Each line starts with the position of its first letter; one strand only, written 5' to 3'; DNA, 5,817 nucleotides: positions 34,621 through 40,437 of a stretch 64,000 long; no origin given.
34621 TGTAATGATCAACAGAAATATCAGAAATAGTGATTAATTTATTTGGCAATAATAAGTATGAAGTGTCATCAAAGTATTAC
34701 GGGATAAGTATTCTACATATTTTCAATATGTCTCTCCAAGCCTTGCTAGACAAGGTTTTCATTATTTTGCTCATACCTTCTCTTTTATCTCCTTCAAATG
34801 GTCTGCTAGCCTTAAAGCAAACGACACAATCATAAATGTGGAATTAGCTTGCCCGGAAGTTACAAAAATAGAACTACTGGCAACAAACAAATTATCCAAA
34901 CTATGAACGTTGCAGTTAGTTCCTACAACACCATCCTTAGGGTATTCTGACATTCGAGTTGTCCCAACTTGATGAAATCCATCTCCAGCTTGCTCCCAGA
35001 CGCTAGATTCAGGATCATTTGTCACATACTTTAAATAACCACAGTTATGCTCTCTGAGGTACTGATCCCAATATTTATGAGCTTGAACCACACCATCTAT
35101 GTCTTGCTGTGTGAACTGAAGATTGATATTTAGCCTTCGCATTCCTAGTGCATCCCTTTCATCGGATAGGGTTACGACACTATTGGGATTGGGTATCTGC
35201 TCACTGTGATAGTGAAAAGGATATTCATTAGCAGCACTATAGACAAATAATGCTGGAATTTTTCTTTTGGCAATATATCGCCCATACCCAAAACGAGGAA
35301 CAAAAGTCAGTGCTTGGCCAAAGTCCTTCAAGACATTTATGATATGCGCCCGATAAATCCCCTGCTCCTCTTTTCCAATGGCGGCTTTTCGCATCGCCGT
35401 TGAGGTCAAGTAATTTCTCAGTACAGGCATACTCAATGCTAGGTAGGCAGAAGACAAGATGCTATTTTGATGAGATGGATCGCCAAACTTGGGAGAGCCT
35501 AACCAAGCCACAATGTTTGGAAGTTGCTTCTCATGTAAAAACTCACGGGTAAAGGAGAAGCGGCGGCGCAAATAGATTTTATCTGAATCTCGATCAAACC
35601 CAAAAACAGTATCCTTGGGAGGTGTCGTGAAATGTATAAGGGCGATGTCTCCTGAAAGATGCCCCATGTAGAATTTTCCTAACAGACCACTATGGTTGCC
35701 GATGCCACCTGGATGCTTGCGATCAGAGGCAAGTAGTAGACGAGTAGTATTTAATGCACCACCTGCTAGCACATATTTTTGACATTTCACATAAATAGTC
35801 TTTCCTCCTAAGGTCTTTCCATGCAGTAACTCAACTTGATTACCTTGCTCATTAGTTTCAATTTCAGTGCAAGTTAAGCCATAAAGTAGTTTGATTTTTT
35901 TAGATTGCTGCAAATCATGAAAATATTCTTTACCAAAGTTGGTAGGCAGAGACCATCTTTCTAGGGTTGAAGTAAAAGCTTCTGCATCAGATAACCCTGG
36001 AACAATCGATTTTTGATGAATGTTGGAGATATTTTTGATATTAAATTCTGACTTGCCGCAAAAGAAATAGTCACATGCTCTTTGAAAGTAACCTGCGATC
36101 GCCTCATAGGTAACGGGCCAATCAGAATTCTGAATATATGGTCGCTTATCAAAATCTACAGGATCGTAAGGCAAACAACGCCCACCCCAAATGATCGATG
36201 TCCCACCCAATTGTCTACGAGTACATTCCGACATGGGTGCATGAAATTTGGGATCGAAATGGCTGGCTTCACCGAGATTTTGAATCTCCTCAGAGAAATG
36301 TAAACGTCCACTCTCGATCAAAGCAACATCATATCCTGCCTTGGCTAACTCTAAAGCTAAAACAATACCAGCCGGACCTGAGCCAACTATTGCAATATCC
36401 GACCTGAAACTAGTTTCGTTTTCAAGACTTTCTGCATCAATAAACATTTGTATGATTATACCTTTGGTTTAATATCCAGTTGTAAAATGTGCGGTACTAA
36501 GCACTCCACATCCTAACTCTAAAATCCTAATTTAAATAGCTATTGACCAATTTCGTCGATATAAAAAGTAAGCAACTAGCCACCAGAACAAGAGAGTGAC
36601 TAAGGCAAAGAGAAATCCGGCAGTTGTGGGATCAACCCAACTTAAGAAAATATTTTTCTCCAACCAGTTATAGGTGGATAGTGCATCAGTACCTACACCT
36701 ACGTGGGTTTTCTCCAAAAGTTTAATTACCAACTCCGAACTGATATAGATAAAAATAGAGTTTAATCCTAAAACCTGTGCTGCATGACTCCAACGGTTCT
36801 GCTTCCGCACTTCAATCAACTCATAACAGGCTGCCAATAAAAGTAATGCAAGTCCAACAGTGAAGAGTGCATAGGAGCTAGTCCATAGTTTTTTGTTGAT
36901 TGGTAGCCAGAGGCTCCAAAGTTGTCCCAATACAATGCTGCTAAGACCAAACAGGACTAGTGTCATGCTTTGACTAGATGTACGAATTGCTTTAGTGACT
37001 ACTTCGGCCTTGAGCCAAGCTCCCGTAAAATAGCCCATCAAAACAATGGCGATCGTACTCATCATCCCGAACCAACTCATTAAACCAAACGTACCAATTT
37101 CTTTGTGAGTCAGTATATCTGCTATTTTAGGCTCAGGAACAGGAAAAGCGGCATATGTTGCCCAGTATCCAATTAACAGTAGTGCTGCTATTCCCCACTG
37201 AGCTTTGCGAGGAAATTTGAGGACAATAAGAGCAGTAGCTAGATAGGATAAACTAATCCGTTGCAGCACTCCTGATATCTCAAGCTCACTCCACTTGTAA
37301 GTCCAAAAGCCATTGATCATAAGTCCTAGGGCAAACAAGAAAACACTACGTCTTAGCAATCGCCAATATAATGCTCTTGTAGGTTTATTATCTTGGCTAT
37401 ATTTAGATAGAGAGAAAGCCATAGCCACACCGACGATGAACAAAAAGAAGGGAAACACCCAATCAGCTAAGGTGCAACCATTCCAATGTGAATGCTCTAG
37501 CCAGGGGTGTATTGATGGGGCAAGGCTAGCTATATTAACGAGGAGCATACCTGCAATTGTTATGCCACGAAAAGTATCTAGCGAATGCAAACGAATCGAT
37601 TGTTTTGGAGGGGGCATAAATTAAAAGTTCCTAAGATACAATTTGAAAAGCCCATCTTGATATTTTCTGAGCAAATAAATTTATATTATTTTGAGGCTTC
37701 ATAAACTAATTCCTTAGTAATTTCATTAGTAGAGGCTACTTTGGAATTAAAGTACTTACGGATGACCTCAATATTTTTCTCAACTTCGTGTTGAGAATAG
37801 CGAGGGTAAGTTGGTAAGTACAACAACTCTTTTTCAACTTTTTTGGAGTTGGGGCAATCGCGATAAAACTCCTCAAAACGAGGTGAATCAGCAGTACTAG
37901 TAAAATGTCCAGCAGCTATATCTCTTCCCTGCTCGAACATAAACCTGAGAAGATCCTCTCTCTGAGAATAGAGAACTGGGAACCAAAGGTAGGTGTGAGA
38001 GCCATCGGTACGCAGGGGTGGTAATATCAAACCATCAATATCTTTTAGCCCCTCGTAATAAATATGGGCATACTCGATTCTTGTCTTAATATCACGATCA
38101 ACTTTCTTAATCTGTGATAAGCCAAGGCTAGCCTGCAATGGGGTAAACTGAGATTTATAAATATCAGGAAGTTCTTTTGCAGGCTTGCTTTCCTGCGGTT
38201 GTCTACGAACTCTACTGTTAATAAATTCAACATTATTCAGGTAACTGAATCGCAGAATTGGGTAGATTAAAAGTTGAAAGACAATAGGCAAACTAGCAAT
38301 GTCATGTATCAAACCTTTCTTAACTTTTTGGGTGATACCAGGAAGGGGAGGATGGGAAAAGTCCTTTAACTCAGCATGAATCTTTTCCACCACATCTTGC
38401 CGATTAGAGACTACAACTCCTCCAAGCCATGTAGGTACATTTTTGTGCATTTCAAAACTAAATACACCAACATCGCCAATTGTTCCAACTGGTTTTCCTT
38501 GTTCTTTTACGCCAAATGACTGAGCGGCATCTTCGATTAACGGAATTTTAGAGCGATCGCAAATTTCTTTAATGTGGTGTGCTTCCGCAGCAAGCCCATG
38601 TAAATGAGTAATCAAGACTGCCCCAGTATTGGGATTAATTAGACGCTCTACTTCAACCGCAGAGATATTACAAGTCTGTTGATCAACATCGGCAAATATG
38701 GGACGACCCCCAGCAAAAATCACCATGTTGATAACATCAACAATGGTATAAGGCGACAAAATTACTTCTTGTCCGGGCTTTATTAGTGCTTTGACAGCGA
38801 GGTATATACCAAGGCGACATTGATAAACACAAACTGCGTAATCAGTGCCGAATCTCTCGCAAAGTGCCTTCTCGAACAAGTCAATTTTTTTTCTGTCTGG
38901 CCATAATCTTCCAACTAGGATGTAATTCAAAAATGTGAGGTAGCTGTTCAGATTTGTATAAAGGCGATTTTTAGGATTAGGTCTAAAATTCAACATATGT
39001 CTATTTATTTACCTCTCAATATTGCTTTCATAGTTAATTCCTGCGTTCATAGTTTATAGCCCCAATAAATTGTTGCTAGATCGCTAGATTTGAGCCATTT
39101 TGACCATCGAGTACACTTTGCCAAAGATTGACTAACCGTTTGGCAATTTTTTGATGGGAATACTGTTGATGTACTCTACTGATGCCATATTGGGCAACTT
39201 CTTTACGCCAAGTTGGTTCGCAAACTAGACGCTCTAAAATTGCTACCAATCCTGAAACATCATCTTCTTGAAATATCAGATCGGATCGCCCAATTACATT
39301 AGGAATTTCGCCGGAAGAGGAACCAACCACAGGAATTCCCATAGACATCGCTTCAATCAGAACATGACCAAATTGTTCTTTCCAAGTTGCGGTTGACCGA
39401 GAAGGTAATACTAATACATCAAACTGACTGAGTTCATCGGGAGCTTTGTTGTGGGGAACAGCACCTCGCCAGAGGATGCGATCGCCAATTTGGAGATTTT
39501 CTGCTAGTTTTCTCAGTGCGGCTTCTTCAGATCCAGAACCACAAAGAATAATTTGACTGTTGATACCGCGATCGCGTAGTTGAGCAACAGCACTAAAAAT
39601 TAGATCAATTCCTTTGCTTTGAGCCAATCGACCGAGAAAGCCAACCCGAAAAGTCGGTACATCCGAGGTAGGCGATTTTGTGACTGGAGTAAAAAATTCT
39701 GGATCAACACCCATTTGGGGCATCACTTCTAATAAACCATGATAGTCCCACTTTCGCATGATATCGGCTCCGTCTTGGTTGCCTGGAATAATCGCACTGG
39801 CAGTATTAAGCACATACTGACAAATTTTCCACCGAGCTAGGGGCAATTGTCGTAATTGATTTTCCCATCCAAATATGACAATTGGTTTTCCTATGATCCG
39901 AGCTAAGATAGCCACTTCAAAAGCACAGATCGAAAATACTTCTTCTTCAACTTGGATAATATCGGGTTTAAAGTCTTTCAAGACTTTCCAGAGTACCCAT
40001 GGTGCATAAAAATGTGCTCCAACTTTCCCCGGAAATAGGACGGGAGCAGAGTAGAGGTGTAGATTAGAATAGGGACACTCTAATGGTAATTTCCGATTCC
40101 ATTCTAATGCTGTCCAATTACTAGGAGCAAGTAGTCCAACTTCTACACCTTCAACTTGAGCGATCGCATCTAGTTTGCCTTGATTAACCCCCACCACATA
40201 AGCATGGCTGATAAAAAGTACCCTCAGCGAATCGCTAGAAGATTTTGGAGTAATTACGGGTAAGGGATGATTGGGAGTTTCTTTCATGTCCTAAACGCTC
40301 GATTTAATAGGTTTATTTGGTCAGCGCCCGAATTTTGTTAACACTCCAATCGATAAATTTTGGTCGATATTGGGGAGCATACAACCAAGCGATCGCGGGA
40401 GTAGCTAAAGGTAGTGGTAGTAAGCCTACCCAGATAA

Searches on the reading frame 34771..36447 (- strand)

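Call 34: search_protein_families(library=pfam, proteins=[window:34771-36447:-], max_evalue=0.001)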
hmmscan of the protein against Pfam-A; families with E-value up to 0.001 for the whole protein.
window:34771-36447:- (558 aa): 10 families
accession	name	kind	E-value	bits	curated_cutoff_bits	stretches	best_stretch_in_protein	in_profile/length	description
PF05199.19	GMC_oxred_C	-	9.6e-19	68.8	24.6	1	419-544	1-139/139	GMC oxidoreductase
PF07992.20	Pyr_redox_2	-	5.6e-08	33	26.1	1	17-50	2-35/291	Pyridine nucleotide-disulphide oxidoreductase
PF01266.30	DAO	-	1.1e-07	32.2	27.9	1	17-234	1-207/353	FAD dependent oxidoreductase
PF01494.25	FAD_binding_3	-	6.4e-06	26.1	22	1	16-46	2-32/349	FAD binding domain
PF13450.12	NAD_binding_8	-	2.2e-05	25.1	21.9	1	20-47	1-28/68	NAD(P)-binding Rossmann-like domain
PF00890.30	FAD_binding_2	-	2.4e-05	24.2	20.4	1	17-48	1-32/414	FAD binding domain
PF13738.12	Pyr_redox_3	-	0.00012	21.8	30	0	20-49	2-32/305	Pyridine nucleotide-disulphide oxidoreductase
PF00070.33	Pyr_redox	-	0.00027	21.8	22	0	18-47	2-31/82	Pyridine nucleotide-disulphide oxidoreductase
PF05834.18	Lycopene_cycl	-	0.00045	19.9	23.4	1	17-48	1-34/380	Lycopene cyclase protein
PF03486.20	HI0933_like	-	0.00078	19.4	50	0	17-47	2-32/244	HI0933-like protein Rossmann domain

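Call 63: search_protein_families(library=ncbifam, proteins=[window:34771-36447:-], max_evalue=0.00001)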
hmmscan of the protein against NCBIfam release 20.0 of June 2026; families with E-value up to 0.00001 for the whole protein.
window:34771-36447:- (558 aa): 8 families
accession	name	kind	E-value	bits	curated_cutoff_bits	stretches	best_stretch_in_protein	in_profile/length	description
TIGR02462.1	pyranose_ox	equivalog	8.5e-15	54.6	544.9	1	486-552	478-544/548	pyranose oxidase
NF002550.0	PRK02106.1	subfamily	1.5e-10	40.2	605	0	481-553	462-535/563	choline dehydrogenase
NF038210.1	GMC_mycofac_3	equivalog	1.8e-09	37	300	1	19-115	2-101/418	mycofactocin system GMC family oxidoreductase MftG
TIGR03970.1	mycofact_MftG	equivalog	5.2e-08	32.3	387.45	0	446-544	378-479/487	mycofactocin dehydrogenase MftG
NF006593.0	PRK09126.1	equivalog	1.2e-07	31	420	0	15-47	4-36/393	5-demethoxyubiquinol-8 5-hydroxylase UbiM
NF049967.1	QhpG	equivalog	4.9e-07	29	240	1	18-48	1-31/423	flavin-dependent monooxygenase QhpG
NF058674.1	CholsOxChoxAB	equivalog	2.3e-06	26.4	850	0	13-55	3-45/535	cholesterol oxidase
NF009414.0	PRK12778.1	equivalog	8e-06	24.4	1103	0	15-46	431-462/752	bifunctional dihydroorotate dehydrogenase B NAD binding subunit/NADPH-dependent glutamate synthase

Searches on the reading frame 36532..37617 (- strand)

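Call 12: search_protein_families(library=pfam, proteins=[window:36532-37617:-], max_evalue=0.001)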
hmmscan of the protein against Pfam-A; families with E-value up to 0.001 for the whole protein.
window:36532-37617:- (361 aa): 1 family
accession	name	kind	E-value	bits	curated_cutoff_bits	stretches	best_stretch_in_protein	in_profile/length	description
PF01757.29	Acyl_transf_3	-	2.8e-09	36.9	31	1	11-349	2-325/326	Acyltransferase domain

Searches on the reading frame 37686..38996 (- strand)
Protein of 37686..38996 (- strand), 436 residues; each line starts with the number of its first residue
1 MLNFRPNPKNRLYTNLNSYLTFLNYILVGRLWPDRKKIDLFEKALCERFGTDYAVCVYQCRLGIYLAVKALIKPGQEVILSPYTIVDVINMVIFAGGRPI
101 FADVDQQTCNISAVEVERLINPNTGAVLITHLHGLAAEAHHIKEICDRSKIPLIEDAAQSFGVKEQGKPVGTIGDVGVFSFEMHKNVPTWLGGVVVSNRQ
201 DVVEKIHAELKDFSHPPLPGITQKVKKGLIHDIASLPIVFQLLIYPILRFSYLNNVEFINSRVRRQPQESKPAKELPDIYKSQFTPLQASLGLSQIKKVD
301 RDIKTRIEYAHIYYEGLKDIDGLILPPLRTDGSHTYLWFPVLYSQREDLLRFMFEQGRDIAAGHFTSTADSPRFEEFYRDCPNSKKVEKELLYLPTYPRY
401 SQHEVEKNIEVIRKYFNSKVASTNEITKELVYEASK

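Call 12: search_protein_families(library=pfam, proteins=[window:37686-38996:-], max_evalue=0.001)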
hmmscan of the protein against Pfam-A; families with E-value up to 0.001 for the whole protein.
window:37686-38996:- (436 aa): 2 families
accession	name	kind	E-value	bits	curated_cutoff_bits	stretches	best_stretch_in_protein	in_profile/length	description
PF01041.23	DegT_DnrJ_EryC1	-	5.7e-61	207.2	19.8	2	35-207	23-196/360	DegT/DnrJ/EryC1/StrS aminotransferase family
PF01212.27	Beta_elim_lyase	-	2.3e-05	24.3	27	1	41-263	37-220/288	Beta-eliminating lyase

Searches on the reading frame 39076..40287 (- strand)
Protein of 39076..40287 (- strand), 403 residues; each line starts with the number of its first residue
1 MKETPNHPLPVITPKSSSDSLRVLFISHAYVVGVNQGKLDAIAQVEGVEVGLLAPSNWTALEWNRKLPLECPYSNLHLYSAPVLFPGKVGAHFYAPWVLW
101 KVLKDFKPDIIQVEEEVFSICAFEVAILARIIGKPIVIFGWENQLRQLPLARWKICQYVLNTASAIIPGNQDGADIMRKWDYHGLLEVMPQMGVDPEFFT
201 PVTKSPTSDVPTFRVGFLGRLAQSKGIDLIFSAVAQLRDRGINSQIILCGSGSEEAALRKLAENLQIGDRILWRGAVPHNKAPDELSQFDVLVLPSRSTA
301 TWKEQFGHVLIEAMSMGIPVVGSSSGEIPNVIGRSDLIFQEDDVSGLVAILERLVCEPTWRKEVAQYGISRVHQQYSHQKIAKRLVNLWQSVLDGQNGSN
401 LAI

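Call 12: search_protein_families(library=pfam, proteins=[window:39076-40287:-], max_evalue=0.001)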
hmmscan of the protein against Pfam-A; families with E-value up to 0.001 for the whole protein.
window:39076-40287:- (403 aa): 5 families
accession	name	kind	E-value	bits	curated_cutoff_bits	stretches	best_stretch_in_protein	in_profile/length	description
PF00534.26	Glycos_transf_1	-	6e-28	97.9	26.4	1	213-369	16-170/172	Glycosyl transferases group 1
PF13692.12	Glyco_trans_1_4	-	3.6e-26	92.6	27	1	214-355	3-140/142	Glycosyl transferases group 1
PF20706.3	GT4-conflict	-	2.5e-08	33.8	26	1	194-326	177-315/385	Family 4 Glycosyltransferase in conflict systems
PF13439.12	Glyco_transf_4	-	1.4e-05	25.7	28.5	1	47-196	19-168/170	Glycosyltransferase Family 4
PF13524.12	Glyco_trans_1_2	-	4.5e-05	23.9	25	1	264-386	27-143/144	Glycosyl transferase-like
